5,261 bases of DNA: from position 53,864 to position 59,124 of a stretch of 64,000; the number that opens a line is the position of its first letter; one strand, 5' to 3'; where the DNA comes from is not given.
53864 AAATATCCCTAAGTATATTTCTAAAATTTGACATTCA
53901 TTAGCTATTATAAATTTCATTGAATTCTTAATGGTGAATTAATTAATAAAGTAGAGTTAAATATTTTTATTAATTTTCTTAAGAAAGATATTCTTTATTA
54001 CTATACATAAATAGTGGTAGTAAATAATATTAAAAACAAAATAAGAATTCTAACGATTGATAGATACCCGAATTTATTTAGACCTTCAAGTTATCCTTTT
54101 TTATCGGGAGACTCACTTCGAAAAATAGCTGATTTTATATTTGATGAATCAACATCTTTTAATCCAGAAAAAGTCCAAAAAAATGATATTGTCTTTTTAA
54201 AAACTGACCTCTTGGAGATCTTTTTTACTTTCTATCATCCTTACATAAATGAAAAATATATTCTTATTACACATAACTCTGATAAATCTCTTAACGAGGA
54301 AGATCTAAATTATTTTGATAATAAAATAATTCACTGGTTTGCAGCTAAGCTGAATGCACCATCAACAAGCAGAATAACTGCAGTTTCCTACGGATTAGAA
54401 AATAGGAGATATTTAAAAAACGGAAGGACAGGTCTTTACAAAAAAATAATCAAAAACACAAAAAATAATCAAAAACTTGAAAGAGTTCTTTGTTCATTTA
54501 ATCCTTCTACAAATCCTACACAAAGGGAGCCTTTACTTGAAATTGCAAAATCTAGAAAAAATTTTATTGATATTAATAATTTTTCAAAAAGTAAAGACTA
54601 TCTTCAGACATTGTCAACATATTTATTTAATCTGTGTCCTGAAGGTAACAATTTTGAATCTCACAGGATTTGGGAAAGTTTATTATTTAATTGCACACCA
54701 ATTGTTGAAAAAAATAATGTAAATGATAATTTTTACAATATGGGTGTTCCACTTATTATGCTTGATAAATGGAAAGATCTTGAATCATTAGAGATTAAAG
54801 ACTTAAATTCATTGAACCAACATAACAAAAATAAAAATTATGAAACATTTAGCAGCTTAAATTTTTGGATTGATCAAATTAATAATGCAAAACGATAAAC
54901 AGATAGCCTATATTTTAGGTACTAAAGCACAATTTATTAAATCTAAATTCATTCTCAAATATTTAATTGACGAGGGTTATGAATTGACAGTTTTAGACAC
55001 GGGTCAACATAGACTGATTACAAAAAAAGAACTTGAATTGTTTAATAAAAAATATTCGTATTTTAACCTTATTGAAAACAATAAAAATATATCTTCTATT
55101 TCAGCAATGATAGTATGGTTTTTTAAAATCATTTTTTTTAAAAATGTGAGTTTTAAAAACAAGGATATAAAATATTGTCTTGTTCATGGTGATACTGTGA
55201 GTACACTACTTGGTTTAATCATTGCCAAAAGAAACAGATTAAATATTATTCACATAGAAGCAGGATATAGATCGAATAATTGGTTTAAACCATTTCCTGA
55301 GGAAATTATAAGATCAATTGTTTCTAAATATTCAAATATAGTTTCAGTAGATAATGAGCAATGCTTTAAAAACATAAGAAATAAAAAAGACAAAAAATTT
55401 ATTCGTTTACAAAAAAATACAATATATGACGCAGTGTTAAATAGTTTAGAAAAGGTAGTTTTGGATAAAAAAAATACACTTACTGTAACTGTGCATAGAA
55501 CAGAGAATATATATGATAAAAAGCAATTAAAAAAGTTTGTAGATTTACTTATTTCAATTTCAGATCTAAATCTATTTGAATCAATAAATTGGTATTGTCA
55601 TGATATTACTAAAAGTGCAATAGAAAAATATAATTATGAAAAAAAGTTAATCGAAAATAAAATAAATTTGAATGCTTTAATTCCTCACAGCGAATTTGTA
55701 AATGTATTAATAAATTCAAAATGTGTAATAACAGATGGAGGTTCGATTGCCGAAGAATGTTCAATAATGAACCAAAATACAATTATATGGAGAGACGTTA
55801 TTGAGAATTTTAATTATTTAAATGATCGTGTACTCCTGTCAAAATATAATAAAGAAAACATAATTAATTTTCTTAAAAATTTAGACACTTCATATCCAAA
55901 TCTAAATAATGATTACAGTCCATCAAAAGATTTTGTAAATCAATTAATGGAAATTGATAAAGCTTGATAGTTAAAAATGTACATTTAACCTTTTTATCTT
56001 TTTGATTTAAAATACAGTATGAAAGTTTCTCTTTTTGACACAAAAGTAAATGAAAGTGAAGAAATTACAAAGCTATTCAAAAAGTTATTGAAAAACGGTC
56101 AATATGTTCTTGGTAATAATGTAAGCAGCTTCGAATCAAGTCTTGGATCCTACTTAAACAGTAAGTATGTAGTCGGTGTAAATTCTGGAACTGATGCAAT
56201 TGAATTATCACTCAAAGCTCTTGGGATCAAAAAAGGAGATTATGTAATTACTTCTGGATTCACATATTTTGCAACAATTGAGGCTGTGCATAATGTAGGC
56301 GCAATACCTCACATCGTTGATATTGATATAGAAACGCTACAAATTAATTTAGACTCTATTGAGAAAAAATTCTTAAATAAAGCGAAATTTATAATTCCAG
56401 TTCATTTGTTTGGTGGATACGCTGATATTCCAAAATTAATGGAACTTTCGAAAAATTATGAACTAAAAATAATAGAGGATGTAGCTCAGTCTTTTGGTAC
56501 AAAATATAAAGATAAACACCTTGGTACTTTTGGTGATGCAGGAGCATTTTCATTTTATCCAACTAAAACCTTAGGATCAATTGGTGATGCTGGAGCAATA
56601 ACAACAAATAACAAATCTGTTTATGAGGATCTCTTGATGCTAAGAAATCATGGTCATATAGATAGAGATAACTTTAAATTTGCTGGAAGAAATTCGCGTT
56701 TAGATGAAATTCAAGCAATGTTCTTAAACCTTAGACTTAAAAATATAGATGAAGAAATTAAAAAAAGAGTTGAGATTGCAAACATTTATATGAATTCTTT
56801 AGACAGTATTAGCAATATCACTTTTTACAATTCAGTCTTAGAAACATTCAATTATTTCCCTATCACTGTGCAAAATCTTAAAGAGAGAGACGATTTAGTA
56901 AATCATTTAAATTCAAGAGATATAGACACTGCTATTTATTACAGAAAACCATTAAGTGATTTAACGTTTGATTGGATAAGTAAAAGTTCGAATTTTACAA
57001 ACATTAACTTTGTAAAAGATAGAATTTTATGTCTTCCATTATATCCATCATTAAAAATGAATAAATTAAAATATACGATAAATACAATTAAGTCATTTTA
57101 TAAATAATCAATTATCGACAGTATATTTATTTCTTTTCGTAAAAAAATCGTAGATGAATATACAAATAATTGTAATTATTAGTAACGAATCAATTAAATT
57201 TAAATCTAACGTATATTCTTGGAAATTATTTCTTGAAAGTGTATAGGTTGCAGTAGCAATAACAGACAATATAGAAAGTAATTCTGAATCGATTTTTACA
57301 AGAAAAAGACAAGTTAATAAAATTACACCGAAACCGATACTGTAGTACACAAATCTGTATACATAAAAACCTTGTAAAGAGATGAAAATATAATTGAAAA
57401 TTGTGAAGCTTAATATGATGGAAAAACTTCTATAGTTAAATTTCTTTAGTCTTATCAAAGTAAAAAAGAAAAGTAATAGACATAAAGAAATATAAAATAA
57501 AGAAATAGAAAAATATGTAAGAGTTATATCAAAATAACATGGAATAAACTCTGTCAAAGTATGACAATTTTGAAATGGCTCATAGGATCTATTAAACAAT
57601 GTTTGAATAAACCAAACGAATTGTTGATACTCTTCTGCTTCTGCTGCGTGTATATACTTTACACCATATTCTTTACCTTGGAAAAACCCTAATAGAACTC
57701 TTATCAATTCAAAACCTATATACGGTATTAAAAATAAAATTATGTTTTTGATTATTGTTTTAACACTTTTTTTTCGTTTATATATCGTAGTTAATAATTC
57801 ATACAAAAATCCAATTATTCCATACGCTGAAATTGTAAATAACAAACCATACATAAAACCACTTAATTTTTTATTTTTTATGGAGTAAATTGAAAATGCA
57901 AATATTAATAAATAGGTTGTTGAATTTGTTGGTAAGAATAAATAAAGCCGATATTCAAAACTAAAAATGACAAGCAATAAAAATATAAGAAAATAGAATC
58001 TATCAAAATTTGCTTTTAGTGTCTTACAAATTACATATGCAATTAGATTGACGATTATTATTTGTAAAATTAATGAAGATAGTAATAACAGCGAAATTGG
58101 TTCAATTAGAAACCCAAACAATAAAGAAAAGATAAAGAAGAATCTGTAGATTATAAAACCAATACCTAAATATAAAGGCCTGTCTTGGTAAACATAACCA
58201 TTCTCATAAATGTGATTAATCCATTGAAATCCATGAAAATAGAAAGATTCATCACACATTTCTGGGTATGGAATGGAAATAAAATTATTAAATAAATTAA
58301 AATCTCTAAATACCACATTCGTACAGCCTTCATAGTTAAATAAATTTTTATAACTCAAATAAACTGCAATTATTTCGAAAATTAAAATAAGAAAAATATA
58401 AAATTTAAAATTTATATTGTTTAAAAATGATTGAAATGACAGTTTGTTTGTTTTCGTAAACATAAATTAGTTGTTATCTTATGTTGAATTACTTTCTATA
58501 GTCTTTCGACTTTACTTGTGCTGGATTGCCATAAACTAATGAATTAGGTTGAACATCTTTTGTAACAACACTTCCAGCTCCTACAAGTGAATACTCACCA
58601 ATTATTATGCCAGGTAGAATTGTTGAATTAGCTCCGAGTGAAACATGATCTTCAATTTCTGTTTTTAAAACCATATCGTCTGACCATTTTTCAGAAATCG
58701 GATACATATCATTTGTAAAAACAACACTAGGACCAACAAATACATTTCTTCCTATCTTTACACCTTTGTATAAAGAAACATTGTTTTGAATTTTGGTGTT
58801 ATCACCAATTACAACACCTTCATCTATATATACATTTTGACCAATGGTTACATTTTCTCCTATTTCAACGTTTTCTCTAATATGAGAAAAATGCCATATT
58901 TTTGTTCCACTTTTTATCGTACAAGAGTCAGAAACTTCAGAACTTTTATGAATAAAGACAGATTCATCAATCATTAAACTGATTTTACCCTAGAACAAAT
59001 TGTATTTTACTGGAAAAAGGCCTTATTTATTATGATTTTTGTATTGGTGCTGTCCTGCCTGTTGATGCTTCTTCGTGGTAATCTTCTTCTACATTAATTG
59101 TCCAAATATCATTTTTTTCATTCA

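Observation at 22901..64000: About 40-kb glycosylation island built around many polytopic GT-C/Wzy-like proteins and small GT2s, without Wzx, Wzz or an initiating phosphoglycosyltransferase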

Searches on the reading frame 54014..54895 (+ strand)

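Call 7: search_protein_families(library=pfam, max_evalue=0.01, proteins=[window:54014-54895:+])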
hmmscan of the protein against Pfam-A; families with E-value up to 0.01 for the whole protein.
window:54014-54895:+ (294 aa): 2 families
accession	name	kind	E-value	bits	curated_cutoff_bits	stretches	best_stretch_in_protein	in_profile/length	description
PF24785.1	RXYLT1_C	-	7.7e-09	35.7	27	1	178-274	52-158/187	RXYLT1 C-terminal domain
PF03016.20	Exostosin_GT47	-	0.00018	21.4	33.4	1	179-233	205-258/293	Exostosin GT47 domain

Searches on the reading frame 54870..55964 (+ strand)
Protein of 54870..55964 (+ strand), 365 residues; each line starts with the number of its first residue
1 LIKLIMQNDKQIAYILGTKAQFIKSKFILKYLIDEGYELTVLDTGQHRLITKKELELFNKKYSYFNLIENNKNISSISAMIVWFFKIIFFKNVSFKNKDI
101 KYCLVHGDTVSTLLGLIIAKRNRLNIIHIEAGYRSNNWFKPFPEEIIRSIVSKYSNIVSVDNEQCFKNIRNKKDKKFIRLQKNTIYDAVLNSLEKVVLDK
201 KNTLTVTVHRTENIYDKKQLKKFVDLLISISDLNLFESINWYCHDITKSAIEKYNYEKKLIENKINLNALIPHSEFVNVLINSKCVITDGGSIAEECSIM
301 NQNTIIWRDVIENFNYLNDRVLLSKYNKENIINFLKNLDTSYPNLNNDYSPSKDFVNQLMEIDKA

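Call 7: search_protein_families(library=pfam, max_evalue=0.01, proteins=[window:54870-55964:+])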
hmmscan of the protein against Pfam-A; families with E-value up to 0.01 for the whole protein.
window:54870-55964:+ (365 aa): 2 families
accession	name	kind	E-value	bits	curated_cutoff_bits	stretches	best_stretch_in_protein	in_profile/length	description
PF02350.25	Epimerase_2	-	4.7e-39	134.7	30.6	1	35-346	7-327/347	UDP-N-acetylglucosamine 2-epimerase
PF17147.9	PFOR_II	-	0.0091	16.8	27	0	129-166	27-64/102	Pyruvate:ferredoxin oxidoreductase core domain II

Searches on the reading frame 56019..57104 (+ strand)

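Call 7: search_protein_families(library=pfam, max_evalue=0.01, proteins=[window:56019-57104:+])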
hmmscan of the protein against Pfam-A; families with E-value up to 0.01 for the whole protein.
window:56019-57104:+ (362 aa): 2 families
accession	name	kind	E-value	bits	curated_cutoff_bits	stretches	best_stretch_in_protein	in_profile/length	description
PF01041.23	DegT_DnrJ_EryC1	-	9.5e-93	311.7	19.8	1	12-357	3-359/360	DegT/DnrJ/EryC1/StrS aminotransferase family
PF00266.25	Aminotran_5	-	0.0007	19.1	21.5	1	49-162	62-183/371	Aminotransferase class-V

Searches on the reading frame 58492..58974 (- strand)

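Call 8: search_protein_families(library=pfam, max_evalue=0.01, proteins=[window:58492-58974:-])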
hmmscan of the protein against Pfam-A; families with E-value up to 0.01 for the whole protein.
window:58492-58974:- (161 aa): 7 families
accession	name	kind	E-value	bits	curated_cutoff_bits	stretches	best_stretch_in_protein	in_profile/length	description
PF00132.30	Hexapep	-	1.6e-32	110.3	27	3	18-50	2-34/36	Bacterial transferase hexapeptide (six repeats)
PF14602.12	Hexapep_2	-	3.1e-20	72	27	2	106-139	3-34/34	Hexapeptide repeat of succinyl-transferase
PF25084.1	LbH_EIF2B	-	2.5e-12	47.2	54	1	5-88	9-95/105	EIF2B subunit epsilon LbH domain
PF25087.1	GMPPB_C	-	0.00011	22.3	39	0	33-61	14-42/110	GMPPB C-terminal domain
PF21669.3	SHLD2_OB1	-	0.0014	18.8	26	1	26-115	27-115/138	Shieldin complex subunit 2, first OB fold domain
PF25247.1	LbH_GLGC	-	0.0021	18.4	27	0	33-66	71-103/135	GLGC left-handed parallel beta-helix domain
PF24894.1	Hexapep_GlmU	-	0.0031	18.1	23.3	1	10-82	17-85/104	GlmU-like, C-terminal hexapeptide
